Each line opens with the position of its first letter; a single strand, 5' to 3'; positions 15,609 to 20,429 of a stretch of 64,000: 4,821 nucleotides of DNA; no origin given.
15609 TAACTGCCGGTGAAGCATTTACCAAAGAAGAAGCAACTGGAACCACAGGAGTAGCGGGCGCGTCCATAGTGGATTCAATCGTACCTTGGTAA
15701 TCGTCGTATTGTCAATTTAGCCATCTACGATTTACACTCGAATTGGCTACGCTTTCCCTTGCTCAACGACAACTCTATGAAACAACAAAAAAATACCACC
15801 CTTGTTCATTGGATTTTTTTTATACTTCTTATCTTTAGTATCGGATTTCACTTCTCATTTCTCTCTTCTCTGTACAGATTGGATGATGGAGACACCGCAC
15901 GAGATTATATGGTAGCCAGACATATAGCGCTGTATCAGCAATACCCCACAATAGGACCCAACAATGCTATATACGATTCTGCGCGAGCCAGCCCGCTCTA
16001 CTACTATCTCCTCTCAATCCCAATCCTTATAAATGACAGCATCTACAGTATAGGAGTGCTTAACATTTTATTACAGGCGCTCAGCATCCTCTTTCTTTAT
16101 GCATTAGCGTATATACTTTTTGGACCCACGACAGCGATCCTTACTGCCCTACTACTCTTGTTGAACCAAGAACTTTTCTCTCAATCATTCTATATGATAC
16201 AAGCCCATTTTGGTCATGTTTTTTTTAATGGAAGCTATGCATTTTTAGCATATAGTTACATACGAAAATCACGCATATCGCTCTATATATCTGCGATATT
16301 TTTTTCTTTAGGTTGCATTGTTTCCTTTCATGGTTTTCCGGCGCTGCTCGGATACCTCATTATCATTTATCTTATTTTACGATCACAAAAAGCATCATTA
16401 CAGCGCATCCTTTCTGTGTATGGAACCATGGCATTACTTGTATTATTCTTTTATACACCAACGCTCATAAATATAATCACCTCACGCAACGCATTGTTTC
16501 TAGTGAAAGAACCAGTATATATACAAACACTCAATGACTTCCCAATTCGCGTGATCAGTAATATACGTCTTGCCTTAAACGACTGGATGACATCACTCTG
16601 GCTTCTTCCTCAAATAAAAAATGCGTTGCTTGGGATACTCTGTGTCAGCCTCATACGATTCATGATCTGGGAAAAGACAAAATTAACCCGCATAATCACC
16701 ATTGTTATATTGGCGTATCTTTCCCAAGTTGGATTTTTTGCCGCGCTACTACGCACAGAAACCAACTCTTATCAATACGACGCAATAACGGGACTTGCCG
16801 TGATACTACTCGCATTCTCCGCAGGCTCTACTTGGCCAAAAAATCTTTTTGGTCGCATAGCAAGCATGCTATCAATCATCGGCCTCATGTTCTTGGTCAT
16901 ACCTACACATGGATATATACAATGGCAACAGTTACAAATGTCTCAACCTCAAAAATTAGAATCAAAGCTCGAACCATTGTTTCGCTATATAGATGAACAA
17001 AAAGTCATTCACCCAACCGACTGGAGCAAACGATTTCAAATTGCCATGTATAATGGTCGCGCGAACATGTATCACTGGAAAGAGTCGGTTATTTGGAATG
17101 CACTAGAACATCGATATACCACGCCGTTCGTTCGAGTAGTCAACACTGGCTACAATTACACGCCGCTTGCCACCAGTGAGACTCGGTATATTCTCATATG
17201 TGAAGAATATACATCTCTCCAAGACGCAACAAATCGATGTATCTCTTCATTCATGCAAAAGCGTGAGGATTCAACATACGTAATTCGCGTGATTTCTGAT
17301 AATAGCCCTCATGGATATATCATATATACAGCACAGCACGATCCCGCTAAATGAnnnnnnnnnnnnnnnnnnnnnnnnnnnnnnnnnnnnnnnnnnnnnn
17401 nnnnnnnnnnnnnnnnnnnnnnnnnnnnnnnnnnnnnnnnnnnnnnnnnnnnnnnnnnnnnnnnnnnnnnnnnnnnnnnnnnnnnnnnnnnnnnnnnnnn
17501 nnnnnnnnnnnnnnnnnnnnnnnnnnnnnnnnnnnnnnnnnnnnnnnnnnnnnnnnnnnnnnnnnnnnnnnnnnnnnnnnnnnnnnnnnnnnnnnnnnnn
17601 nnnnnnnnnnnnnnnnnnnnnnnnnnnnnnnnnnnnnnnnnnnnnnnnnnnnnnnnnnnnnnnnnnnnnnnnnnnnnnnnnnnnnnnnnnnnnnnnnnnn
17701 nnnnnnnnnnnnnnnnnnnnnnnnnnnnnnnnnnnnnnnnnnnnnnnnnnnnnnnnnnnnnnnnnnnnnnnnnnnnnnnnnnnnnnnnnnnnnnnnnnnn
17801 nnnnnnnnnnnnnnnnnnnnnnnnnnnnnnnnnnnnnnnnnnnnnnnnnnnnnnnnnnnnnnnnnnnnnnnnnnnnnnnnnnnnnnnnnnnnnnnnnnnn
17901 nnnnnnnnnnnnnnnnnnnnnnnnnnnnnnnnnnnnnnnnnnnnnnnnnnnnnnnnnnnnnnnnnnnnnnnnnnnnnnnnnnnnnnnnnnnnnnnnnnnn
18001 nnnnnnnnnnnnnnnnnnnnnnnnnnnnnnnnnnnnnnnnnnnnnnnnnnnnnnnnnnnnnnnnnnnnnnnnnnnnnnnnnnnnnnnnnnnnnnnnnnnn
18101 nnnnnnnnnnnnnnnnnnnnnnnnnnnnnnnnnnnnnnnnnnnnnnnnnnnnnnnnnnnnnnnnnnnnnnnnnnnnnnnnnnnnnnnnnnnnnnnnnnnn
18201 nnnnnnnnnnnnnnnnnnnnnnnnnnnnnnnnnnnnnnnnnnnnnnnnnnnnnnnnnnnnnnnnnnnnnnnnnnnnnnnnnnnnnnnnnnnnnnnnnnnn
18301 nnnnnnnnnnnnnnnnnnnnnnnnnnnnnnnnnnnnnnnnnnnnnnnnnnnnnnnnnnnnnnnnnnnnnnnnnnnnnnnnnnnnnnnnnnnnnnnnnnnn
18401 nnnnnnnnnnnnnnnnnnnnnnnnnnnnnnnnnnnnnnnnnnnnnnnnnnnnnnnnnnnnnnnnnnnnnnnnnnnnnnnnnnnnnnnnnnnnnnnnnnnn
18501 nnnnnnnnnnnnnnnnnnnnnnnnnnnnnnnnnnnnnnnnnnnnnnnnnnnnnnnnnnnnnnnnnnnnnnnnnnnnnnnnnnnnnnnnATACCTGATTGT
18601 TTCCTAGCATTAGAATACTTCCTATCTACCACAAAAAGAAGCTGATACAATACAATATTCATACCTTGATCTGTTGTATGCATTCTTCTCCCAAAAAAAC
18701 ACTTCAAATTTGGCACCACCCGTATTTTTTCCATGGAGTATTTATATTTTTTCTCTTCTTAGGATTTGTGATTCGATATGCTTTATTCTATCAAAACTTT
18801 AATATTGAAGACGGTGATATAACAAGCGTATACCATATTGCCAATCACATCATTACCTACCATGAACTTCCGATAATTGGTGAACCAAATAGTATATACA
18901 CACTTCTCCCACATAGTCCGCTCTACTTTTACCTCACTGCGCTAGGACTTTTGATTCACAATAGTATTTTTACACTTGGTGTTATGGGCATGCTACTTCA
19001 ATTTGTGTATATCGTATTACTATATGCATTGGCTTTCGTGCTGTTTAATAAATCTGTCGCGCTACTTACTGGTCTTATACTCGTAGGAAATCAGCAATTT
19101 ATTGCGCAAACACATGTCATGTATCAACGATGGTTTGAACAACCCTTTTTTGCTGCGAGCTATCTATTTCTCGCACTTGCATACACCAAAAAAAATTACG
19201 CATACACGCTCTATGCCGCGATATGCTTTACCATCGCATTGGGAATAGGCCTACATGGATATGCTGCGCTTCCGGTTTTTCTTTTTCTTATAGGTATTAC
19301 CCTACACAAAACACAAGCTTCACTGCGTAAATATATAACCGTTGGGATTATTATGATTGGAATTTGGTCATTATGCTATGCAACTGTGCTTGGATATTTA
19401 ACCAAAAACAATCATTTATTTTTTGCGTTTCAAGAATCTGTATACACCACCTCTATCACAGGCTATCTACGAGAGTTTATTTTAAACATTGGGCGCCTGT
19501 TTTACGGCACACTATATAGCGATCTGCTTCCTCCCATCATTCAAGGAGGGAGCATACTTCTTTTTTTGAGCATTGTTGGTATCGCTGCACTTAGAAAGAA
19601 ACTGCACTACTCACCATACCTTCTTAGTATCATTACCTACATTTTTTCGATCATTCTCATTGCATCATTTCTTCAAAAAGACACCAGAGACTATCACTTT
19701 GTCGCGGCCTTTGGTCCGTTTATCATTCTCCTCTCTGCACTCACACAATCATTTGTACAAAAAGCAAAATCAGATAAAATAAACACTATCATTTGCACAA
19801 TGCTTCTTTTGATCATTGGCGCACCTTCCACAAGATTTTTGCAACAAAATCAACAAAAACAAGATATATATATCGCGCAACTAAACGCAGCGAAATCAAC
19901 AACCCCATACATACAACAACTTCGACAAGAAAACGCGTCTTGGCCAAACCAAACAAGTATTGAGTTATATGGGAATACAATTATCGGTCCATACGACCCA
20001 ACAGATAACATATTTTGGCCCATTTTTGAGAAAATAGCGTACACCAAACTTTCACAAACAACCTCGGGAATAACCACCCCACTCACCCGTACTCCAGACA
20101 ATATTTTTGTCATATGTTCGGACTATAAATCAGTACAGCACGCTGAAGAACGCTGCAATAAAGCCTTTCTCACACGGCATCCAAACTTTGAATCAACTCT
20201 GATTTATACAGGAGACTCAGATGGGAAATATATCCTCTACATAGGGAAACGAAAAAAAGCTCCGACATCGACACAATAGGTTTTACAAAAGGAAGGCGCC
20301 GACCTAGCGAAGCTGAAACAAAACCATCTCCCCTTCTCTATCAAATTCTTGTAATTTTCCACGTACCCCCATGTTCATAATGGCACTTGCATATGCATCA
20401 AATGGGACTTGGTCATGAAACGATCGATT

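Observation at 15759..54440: Exceptionally dense lipid-carrier glycosylation island: at least 13 GT-C-fold polytopic glycosyltransferases, 2 YfhO, 6 GT2 (DPM1/GtrB/ArnC-like), 3 DegT aminotransferases and tailoring enzymes in ~39 kb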

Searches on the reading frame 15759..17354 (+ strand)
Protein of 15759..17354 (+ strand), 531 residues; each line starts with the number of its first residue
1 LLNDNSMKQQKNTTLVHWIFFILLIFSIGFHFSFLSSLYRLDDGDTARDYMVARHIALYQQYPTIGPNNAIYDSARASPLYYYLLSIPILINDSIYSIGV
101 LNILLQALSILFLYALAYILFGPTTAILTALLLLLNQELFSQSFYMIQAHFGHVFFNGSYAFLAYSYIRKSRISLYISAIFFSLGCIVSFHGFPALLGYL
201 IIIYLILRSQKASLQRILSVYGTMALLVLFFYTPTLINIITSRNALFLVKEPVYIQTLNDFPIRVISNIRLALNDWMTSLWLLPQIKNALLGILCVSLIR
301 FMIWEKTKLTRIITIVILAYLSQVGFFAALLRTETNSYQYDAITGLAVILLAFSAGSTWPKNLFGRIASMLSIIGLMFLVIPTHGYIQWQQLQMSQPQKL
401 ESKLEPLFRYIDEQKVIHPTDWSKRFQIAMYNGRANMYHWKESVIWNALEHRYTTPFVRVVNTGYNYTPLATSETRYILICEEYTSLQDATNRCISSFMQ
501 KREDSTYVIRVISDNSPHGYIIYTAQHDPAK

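Call 3: search_protein_families(library=pfam, proteins=[window:15759-17354:+], max_evalue=0.01)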
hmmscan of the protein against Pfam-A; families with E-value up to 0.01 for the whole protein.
window:15759-17354:+ (531 aa): 1 family
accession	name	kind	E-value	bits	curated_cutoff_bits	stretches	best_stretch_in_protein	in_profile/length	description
PF13231.12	PMT_2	-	7.6e-06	26.7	26.1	1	78-235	3-157/160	Dolichyl-phosphate-mannose-protein mannosyltransferase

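Call 11: search_protein_families(library=ncbifam, proteins=[window:15759-17354:+], max_evalue=0.01)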
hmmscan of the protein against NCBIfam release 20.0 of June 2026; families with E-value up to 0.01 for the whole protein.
window:15759-17354:+ (531 aa): 0 families

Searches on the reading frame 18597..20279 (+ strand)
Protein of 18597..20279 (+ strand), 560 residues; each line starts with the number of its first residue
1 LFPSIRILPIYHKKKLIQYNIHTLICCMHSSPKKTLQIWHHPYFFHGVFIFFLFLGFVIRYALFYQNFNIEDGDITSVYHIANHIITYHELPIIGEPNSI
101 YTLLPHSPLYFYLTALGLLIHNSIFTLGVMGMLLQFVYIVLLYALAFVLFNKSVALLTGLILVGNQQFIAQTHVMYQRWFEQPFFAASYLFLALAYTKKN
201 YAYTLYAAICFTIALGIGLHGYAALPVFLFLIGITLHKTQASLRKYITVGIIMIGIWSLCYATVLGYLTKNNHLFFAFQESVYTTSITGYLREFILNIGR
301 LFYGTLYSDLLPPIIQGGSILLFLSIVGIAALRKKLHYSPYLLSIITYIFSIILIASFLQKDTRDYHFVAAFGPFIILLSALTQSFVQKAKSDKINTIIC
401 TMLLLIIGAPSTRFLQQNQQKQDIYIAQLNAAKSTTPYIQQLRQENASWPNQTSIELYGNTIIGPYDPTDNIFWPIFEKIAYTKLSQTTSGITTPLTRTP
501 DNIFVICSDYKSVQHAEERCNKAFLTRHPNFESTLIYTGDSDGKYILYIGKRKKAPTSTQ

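Call 3: search_protein_families(library=pfam, proteins=[window:18597-20279:+], max_evalue=0.01)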
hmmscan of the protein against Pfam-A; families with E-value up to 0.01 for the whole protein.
window:18597-20279:+ (560 aa): 1 family
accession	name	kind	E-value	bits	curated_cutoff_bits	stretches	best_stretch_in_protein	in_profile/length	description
PF13231.12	PMT_2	-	1.1e-05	26.2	26.1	1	106-253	2-151/160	Dolichyl-phosphate-mannose-protein mannosyltransferase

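Call 11: search_protein_families(library=ncbifam, proteins=[window:18597-20279:+], max_evalue=0.01)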
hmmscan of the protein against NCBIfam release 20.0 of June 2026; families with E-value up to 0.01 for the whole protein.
window:18597-20279:+ (560 aa): 0 families
